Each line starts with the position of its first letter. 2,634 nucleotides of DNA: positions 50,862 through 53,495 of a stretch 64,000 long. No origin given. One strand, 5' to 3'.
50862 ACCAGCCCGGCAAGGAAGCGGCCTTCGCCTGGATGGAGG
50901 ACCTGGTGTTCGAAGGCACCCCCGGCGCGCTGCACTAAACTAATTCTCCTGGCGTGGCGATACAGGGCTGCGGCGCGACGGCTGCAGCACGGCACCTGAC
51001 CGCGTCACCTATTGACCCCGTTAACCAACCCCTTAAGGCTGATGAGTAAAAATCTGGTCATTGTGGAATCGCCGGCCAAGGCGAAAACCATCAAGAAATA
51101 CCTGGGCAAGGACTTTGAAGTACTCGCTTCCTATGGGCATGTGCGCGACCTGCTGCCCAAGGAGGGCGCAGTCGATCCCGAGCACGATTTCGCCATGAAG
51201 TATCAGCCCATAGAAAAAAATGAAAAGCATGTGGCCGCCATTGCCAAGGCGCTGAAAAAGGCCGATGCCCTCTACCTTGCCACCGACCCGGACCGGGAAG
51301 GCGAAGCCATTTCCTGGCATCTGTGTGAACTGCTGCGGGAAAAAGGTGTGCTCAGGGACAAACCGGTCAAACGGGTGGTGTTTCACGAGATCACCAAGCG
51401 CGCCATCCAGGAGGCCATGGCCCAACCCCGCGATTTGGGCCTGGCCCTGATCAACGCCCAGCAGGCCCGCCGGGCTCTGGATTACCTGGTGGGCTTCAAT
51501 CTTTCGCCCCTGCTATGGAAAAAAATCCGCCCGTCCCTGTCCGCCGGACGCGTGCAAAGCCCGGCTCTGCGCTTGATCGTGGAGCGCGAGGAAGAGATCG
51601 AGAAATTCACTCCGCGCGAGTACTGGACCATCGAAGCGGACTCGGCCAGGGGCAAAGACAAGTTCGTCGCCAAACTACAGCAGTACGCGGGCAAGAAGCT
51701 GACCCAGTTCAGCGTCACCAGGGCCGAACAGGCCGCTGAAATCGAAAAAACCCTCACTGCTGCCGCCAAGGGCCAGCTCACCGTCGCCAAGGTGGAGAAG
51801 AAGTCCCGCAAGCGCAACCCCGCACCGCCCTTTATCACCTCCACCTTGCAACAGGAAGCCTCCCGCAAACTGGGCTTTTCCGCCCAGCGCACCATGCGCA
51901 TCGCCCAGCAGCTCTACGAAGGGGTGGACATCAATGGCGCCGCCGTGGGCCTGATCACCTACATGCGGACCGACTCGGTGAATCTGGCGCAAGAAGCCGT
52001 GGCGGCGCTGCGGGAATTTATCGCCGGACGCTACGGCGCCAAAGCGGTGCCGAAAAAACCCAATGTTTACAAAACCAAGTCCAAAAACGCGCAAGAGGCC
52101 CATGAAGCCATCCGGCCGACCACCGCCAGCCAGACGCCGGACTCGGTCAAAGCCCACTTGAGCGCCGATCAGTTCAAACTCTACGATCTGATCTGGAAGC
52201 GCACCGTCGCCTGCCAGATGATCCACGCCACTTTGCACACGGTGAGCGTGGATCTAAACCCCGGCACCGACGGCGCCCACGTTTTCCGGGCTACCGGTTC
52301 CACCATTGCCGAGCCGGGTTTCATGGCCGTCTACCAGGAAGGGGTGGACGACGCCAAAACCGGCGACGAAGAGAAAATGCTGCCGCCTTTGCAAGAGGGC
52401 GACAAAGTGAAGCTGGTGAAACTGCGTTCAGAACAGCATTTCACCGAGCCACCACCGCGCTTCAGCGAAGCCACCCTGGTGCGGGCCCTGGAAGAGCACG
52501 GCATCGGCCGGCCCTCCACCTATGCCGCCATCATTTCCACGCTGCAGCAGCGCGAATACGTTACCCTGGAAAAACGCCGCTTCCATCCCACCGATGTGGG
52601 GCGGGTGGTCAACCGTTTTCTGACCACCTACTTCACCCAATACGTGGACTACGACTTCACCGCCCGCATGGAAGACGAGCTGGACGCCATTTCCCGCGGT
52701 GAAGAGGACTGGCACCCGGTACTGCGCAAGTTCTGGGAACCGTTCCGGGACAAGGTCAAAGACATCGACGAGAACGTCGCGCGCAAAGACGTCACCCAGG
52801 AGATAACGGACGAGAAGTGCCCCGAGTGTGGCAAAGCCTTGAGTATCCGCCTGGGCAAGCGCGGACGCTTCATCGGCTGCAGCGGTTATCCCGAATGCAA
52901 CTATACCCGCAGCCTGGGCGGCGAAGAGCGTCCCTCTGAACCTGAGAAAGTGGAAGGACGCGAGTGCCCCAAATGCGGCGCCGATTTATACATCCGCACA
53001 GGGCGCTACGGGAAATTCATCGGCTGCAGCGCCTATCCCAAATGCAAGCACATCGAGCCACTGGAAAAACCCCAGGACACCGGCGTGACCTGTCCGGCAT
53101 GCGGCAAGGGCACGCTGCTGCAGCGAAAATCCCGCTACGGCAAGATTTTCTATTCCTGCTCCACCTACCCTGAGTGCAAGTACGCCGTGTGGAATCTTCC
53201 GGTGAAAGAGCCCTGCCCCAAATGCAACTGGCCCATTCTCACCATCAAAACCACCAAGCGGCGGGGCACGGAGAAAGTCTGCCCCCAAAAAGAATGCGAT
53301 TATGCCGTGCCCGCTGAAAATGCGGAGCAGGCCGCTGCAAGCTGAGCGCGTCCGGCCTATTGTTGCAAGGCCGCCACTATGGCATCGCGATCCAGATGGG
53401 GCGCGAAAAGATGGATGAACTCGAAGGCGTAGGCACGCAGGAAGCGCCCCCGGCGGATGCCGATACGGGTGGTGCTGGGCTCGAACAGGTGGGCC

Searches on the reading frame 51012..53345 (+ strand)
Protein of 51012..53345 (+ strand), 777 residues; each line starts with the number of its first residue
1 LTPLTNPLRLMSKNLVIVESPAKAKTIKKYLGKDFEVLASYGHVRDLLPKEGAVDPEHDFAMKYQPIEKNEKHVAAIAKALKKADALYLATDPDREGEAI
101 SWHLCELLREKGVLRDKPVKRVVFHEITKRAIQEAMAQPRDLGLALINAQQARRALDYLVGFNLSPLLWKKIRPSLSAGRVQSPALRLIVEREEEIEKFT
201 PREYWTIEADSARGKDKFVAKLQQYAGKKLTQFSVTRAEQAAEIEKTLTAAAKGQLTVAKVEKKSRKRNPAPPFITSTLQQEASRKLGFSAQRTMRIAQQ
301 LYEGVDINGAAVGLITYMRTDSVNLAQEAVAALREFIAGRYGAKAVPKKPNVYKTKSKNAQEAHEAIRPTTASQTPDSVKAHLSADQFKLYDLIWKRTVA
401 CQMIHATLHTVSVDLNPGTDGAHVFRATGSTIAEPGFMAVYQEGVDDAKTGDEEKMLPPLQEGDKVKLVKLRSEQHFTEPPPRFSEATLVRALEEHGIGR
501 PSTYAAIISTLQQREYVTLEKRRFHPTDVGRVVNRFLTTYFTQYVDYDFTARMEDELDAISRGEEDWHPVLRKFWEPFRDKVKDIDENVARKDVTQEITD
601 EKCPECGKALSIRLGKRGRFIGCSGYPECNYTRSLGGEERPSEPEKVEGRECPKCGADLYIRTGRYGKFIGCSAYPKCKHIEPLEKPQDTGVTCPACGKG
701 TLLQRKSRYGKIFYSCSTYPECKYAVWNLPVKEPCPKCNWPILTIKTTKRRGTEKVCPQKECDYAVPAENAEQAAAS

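Call 52: search_protein_families(library=pfam, proteins=[window:51012-53345:+], max_evalue=0.00001)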
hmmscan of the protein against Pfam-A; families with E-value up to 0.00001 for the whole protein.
window:51012-53345:+ (777 aa): 3 families
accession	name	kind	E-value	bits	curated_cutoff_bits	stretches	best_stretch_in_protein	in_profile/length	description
PF01131.25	Topoisom_bac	-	2.5e-133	445.5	35.1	1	145-571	5-410/411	DNA topoisomerase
PF01396.24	Zn_ribbon_Top1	-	5.2e-45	151.4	32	3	649-686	1-38/39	Topoisomerase DNA binding C4 zinc finger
PF01751.28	Toprim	-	4.7e-22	78.4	23.1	1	15-127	2-96/96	Toprim domain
